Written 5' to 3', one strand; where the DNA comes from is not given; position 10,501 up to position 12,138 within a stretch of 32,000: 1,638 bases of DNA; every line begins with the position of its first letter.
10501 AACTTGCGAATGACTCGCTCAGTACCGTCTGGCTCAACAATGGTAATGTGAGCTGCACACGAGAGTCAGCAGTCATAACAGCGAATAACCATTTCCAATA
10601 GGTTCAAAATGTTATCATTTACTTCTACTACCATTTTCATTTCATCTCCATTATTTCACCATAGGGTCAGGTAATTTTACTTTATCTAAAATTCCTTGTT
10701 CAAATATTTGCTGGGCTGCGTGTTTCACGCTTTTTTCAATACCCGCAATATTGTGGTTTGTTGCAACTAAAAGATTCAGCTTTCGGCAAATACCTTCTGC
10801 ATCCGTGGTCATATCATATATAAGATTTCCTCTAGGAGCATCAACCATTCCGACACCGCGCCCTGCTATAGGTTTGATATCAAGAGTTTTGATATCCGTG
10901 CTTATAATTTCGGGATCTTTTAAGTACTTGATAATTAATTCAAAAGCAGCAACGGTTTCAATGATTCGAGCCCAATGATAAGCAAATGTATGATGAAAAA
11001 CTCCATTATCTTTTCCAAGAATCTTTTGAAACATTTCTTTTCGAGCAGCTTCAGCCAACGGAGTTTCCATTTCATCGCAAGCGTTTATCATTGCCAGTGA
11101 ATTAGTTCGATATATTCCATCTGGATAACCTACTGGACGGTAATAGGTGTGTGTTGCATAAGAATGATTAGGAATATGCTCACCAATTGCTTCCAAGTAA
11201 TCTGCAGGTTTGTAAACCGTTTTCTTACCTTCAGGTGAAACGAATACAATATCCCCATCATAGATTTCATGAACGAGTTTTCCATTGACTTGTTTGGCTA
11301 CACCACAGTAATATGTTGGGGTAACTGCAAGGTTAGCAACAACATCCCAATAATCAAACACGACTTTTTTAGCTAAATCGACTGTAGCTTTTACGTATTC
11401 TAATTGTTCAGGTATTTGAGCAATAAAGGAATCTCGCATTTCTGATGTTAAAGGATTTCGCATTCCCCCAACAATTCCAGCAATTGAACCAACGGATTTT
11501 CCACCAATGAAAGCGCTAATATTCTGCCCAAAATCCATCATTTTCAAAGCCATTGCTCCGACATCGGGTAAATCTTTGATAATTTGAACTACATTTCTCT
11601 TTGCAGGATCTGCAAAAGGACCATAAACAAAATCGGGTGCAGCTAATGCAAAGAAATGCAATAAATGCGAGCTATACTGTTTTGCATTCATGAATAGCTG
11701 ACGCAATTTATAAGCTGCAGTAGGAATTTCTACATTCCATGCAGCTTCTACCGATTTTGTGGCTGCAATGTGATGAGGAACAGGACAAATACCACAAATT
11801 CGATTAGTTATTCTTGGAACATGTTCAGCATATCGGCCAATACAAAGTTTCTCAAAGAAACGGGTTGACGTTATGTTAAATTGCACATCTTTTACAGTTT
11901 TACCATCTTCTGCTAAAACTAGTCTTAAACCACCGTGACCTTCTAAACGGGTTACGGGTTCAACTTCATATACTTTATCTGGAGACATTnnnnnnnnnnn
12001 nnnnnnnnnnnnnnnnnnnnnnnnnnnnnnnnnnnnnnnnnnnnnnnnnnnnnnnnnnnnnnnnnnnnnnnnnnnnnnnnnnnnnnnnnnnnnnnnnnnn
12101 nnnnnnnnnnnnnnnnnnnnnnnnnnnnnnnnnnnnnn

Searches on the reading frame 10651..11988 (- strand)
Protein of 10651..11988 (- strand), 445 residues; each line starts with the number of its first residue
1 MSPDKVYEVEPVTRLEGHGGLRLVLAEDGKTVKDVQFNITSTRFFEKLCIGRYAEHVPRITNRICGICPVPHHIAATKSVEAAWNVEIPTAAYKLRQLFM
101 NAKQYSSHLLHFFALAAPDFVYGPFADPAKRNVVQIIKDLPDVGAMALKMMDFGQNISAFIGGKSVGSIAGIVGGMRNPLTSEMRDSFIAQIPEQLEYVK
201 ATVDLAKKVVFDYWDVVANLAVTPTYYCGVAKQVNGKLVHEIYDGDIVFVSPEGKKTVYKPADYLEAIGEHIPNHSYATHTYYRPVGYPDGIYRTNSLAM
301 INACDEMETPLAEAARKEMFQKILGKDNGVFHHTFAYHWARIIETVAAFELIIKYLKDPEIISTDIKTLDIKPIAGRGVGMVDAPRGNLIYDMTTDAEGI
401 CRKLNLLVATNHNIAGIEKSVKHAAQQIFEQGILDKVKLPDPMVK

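Call 7: search_protein_families(library=pfam, proteins=[window:10651-11988:-], max_evalue=0.01)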
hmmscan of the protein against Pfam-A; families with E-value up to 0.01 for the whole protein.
window:10651-11988:- (445 aa): 1 family
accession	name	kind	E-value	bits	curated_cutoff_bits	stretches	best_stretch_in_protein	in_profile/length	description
PF00374.24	NiFeSe_Hases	-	2.9e-23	83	25.8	1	43-121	1-79/508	Nickel-dependent hydrogenase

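Call 8: search_protein_families(library=ncbifam, proteins=[window:10651-11988:-], max_evalue=0.01)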
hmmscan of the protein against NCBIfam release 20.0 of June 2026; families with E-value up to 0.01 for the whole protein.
window:10651-11988:- (445 aa): 12 families
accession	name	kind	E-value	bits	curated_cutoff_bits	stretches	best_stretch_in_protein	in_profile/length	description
NF041785.2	VhuA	equivalog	2.7e-132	441.3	800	1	9-429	6-417/418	F420-non-reducing hydrogenase Vhu subunit A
TIGR03295.1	frhA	equivalog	4.5e-39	134.6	392.5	1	5-429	3-379/412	coenzyme F420 hydrogenase subunit alpha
NF040828.1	sulfhyd_ShyA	equivalog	2.8e-36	125.3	700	1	8-430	4-384/415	NAD(P)-dependent hydrogenase/sulfhydrogenase 2 subunit alpha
NF033181.1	NiFeSe_hydrog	equivalog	6.6e-34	117.6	600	2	9-125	6-120/507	nickel-dependent hydrogenase large subunit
NF045518.1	H2_NiFeSe_large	exception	2.6e-31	109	780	1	9-201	6-204/485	NiFeSe hydrogenase large subunit HysA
NF040832.1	sulfhyd_HydA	equivalog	6.6e-31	107.8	880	1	9-439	7-404/426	NADPH-dependent hydrogenase/sulfhydrogenase 1 subunit alpha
NF007778.0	PRK10467.1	equivalog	8.8e-18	63.9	969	1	8-121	6-117/567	hydrogenase 2 large subunit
NF007550.0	PRK10170.1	equivalog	3.4e-12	45.6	1101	1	9-130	21-144/597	Ni/Fe-hydrogenase large subunit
NF004739.1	PRK06075.1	equivalog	8e-09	34.7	360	1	18-115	13-111/384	NADH-quinone oxidoreductase subunit D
TIGR01962.1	NuoD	equivalog_domain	3.3e-08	32.8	459.35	1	17-112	14-110/386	NADH dehydrogenase (quinone) subunit D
NF008974.0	PRK12322.1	equivalog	2.6e-06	26.7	522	1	17-116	18-118/366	NADH-quinone oxidoreductase subunit D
NF009808.0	PRK13292.1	equivalog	5.5e-05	21.2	1156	1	16-116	418-519/791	NADH-quinone oxidoreductase subunit B/C/D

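Call 15: find_homologous_proteins(query=window:10651-11988:-, max_evalue=1e-20)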
Query window:10651-11988:- (445 aa): 2034 proteins with E <= 1e-20 among 8000 candidates; the best 120 are listed.
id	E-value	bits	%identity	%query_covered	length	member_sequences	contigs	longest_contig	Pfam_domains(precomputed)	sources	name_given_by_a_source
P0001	2.1e-280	948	92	100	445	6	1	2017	PF00374.25,PF27537.1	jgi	-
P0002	1.5e-277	938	90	100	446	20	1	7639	PF00374.25,PF27537.1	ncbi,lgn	-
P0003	1.7e-274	928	88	100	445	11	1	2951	PF00374.25,PF27537.1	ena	-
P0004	1.8e-258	876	84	100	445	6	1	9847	PF00374.25,PF27537.1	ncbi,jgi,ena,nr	ncbi:MAG: Ni/Fe hydrogenase subunit alpha [Promethearchaeia archaeon]|nr:MAG: Ni/Fe hydrogenase subu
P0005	1.5e-255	866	84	100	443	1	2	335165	PF00374.25,PF27537.1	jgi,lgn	jgi:F420-non-reducing hydrogenase large subunit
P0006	2.9e-254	862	82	100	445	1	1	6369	PF00374.25,PF27537.1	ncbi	-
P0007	3.2e-254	862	82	100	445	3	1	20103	PF00374.25,PF27537.1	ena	-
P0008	5.5e-253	857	84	100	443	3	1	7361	PF00374.25,PF27537.1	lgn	-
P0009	2.9e-249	845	82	100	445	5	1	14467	PF00374.25,PF27537.1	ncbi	-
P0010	7.7e-237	804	77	100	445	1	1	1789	PF00374.25,PF27537.1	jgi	-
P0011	3.1e-236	802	78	99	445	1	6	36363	PF00374.25,PF27537.1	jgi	jgi:F420-non-reducing hydrogenase large subunit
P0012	2.0e-230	783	74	100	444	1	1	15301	PF00374.25,PF27537.1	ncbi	-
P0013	4.5e-229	779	75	100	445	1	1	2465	PF00374.25,PF27537.1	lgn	-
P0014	1.2e-225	767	72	100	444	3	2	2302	PF00374.25,PF27537.1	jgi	jgi:F420-non-reducing hydrogenase large subunit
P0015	7.9e-215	732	71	100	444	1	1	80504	PF00374.25,PF27537.1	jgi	jgi:F420-non-reducing hydrogenase large subunit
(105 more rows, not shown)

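Call 17: find_related_loci(query=A1, collection=genome_contigs, flank=6000)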
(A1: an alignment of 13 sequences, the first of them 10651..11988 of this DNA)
Query A1 (445 aa) in genome_contigs; peptide patterns used: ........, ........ (x = any residue, [..] = any of these).
283 stretches matched a pattern; 239 encode a relative of the query (tblastn E <= 1e-3); the best 80 are kept; 80 distinct loci.
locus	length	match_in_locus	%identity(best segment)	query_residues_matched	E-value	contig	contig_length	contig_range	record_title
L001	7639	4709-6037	90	3-445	0e+0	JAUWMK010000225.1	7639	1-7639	MAG: Promethearchaeum sp. isolate CSMAG_2396 CSMAG_2396_k141_182546_length_7639_cov_7.0000, whole genome shotgun sequenc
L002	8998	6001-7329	89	3-445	0e+0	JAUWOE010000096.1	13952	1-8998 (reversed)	MAG: Promethearchaeum sp. isolate CSMAG_2442 CSMAG_2442_k141_1019112_length_13952_cov_8.1073, whole genome shotgun seque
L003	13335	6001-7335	84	1-445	0e+0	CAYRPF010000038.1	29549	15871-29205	MAG TPA_asm: uncultured archaeon isolate binchicken_co256_1 genome assembly, contig: NODE_2556_length_29549_cov_6.928358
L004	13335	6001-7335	82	1-445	0e+0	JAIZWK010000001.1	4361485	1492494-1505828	MAG: Candidatus Harpocratesius repetitus isolate FW102 FWG169_LokiFW102v12_contig001_4361485bp, whole genome shotgun seq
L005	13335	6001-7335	82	1-445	0e+0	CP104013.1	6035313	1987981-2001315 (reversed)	Candidatus Lokiarchaeum ossiferum isolate Loki-B35 chromosome, complete genome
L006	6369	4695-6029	82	1-445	0e+0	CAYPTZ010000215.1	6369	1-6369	MAG TPA_asm: uncultured archaeon isolate binchicken_co116_149 genome assembly, contig: NODE_14840_length_6369_cov_4.6015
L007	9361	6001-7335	82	1-445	0e+0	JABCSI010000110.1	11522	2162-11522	MAG: Promethearchaeota archaeon isolate HM1_B6_4 NODE_3278_length_11522_cov_0.586924, whole genome shotgun sequence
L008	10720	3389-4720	74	1-445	0e+0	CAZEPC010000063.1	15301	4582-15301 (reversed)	MAG TPA_asm: uncultured archaeon isolate binchicken_co13_463 genome assembly, contig: NODE_5769_length_15301_cov_5.02249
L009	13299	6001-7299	67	5-445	0e+0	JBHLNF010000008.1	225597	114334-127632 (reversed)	MAG: Promethearchaeota archaeon isolate DZ2S.179 DZ2S.179@84, whole genome shotgun sequence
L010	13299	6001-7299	67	5-445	0e+0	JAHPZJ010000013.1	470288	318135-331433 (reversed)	MAG: Promethearchaeota archaeon isolate LW60_5 NODE_21_length_470288_cov_15.560080, whole genome shotgun sequence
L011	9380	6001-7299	66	5-445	0e+0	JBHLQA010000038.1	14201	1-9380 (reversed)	MAG: Candidatus Odinarchaeota archaeon isolate H3M.118 H3M.118@6414, whole genome shotgun sequence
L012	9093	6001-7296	66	5-445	0e+0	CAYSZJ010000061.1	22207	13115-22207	MAG TPA_asm: uncultured archaeon isolate SRP239594_co1_24 genome assembly, contig: NODE_821_length_22207_cov_34.132313,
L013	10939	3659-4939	66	9-444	0e+0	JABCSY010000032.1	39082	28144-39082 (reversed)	MAG: Promethearchaeota archaeon isolate HM4_B22 NODE_285_length_39082_cov_1.199615, whole genome shotgun sequence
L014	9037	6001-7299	66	5-445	0e+0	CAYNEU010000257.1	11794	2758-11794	MAG TPA_asm: uncultured archaeon isolate SRP185410_co1_442 genome assembly, contig: k141_1221243, whole genome shotgun s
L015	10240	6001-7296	66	5-445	0e+0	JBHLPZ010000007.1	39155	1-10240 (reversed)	MAG: Candidatus Odinarchaeota archaeon isolate H3B.4 H3B.4@1812, whole genome shotgun sequence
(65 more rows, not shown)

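Call 28: list_cluster_members(proteins=[window:10651-11988:-, window:11990-12880:-, window:13409-14770:-])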
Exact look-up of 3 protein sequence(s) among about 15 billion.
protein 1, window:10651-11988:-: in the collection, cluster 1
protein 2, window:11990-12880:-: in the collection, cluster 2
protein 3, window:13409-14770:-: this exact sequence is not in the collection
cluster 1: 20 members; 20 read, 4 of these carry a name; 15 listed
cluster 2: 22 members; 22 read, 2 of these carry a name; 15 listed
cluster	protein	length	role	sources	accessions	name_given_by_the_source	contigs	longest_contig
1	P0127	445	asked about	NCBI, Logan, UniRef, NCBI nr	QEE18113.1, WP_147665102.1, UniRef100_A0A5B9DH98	Ni/Fe hydrogenase subunit alpha [Promethearchaeum syntrophicum] | Ni/Fe hydrogenase subunit alpha n=1 Tax=Promethearchaeum syntrophicum TaxID=2594042 ... | Ni/Fe hydrogenase subunit alpha [Candidatus Prometheoarchaeum syntrophicum]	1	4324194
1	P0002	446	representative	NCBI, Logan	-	-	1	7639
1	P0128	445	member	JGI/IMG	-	F420-non-reducing hydrogenase large subunit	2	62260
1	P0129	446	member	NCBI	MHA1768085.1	MAG: Ni/Fe hydrogenase subunit alpha [Promethearchaeota archaeon]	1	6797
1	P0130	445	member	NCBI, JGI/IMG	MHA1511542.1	MAG: Ni/Fe hydrogenase subunit alpha [Promethearchaeota archaeon]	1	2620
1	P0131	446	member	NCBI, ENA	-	-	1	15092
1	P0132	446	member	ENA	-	-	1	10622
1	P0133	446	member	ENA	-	-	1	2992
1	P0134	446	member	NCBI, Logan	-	-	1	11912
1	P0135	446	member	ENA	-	-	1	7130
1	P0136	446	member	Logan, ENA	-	-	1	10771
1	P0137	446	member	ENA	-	-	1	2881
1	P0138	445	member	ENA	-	-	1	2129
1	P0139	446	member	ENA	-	-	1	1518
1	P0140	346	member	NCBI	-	-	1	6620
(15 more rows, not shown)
